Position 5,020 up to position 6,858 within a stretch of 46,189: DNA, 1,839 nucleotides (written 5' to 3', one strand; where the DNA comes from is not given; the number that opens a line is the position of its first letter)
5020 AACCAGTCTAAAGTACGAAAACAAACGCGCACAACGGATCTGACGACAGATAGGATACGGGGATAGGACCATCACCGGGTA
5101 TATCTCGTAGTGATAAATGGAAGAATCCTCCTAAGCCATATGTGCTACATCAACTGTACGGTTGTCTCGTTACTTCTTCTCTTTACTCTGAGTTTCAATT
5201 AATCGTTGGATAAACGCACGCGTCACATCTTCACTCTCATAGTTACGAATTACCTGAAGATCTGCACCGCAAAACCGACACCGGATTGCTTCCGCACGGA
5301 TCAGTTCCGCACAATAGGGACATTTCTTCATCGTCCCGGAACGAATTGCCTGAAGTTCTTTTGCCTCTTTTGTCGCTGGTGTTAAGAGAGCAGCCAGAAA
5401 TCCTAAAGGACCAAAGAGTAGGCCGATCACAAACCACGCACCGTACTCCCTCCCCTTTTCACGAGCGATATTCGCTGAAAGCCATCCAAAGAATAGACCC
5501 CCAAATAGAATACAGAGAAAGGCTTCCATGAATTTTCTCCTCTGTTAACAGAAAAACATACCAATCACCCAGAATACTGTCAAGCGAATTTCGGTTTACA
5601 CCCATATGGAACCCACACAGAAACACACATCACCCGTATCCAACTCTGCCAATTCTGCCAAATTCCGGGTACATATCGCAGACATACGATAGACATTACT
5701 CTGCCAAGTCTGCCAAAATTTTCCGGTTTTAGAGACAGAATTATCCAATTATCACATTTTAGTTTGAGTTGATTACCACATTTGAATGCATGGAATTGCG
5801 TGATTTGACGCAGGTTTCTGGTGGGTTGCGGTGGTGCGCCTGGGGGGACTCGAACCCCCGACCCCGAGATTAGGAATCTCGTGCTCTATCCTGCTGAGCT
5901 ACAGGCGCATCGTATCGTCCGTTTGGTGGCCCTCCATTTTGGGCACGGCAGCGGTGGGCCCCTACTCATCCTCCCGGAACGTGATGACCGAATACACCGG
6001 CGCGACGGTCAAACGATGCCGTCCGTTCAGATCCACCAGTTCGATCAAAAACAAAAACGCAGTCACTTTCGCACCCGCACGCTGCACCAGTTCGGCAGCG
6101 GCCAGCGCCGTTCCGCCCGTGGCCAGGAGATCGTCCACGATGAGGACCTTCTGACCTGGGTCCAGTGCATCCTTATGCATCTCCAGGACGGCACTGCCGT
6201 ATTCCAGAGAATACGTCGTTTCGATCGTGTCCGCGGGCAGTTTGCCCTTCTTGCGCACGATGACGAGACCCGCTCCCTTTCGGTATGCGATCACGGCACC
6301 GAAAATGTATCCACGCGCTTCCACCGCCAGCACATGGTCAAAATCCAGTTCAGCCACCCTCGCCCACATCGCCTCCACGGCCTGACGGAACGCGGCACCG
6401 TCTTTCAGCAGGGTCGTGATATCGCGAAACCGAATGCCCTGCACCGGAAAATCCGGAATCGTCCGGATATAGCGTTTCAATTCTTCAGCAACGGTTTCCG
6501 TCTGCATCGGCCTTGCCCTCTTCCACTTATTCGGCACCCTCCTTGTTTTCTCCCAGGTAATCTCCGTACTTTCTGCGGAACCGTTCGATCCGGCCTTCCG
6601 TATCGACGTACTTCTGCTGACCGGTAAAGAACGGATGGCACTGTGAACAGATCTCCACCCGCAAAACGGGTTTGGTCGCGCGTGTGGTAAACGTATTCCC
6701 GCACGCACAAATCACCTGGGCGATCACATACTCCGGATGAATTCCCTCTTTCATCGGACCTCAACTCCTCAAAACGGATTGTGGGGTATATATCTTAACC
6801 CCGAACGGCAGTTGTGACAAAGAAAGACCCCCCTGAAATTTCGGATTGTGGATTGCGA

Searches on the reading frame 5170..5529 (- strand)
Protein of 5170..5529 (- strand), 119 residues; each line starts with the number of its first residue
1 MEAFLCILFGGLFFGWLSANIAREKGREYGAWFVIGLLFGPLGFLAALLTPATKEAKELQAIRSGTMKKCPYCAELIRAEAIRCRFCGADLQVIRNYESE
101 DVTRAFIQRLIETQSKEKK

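Call 7: search_protein_families(library=pfam, proteins=[window:5170-5529:-], max_evalue=0.01)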
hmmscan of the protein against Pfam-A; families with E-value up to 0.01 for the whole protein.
window:5170-5529:- (119 aa): 3 families
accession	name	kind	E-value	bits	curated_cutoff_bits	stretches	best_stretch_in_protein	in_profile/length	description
PF13248.11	Zn_ribbon_3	-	1.6e-05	24.6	27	1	67-91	2-26/26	zinc-ribbon domain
PF10571.15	UPF0547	-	0.0015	19.1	29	1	68-88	1-21/26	Uncharacterised protein family UPF0547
PF13240.11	Zn_Ribbon_1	-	0.0019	18.4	25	1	69-91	1-23/23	zinc-ribbon domain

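Call 32: search_protein_families(library=phrogs, proteins=[window:5170-5529:-], max_evalue=0.01)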
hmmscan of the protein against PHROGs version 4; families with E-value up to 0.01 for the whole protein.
window:5170-5529:- (119 aa): 7 families
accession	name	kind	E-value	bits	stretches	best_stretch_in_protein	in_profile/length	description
phrog_8436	-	unknown function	5.1e-23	82.3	1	12-95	8-91/110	-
phrog_8032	-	unknown function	4.9e-12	47.4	1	43-112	57-118/173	-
phrog_31852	-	unknown function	5.2e-12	47.3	1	17-92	48-119/121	-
phrog_1788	-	unknown function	4.2e-09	37.7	1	61-99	12-49/133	-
phrog_23817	-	unknown function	4.4e-07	31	1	67-93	5-31/110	-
phrog_38854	-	unknown function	0.0011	19.5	1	64-89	188-213/217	-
phrog_17687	-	unknown function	0.0028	18.4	1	83-119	9-45/57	-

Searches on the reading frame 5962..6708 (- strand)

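Call 28: search_protein_families(library=ncbifam, proteins=[window:5962-6708:-], max_evalue=0.00001)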
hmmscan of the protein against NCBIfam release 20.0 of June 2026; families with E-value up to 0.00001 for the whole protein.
window:5962-6708:- (248 aa): 18 families
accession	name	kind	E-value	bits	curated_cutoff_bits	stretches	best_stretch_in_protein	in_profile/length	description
NF002636.0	PRK02304.1-5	equivalog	6.9e-68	227.6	125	1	71-243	3-175/176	adenine phosphoribosyltransferase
NF002634.0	PRK02304.1-3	equivalog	8.3e-65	217.9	170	1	71-245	4-180/182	adenine phosphoribosyltransferase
TIGR01090.1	apt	equivalog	4.9e-62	209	185.85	1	77-243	1-168/169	adenine phosphoribosyltransferase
NF002633.0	PRK02304.1-2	equivalog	4.9e-61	205.5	224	1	76-244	2-170/172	adenine phosphoribosyltransferase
NF002632.0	PRK02304.1-1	equivalog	1.7e-55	187.6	243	1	70-244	4-180/183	adenine phosphoribosyltransferase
NF009211.0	PRK12560.1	equivalog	1.7e-32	112.8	188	1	75-243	4-172/187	adenine phosphoribosyltransferase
NF006328.0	PRK08558.1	equivalog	1.5e-14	54.2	184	1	90-242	79-235/238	adenine phosphoribosyltransferase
NF040646.1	HPT_Archaea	equivalog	4.3e-14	52.5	200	1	112-224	43-153/184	hypoxanthine/guanine phosphoribosyltransferase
NF002635.0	PRK02304.1-4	subfamily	1.7e-13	50.5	146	1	109-224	41-154/188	adenine phosphoribosyltransferase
NF005592.0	PRK07322.1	subfamily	1.5e-12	47.3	143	1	82-220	13-155/180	adenine phosphoribosyltransferase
NF006671.0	PRK09219.1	equivalog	1.2e-11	44.4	177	1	112-234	40-166/192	xanthine phosphoribosyltransferase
TIGR01743.1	purR_Bsub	equivalog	3.5e-10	39.3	258.7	1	94-223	100-232/268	pur operon repressor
TIGR01744.1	XPRTase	equivalog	5.7e-10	39.1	164.45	1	111-235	39-167/191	xanthine phosphoribosyltransferase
TIGR00336.1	pyrE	equivalog_domain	6.1e-09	35.9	106.8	1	115-226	46-149/173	orotate phosphoribosyltransferase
NF002620.0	PRK02277.1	subfamily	1.1e-06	28.5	115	1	103-243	65-196/201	orotate phosphoribosyltransferase-like protein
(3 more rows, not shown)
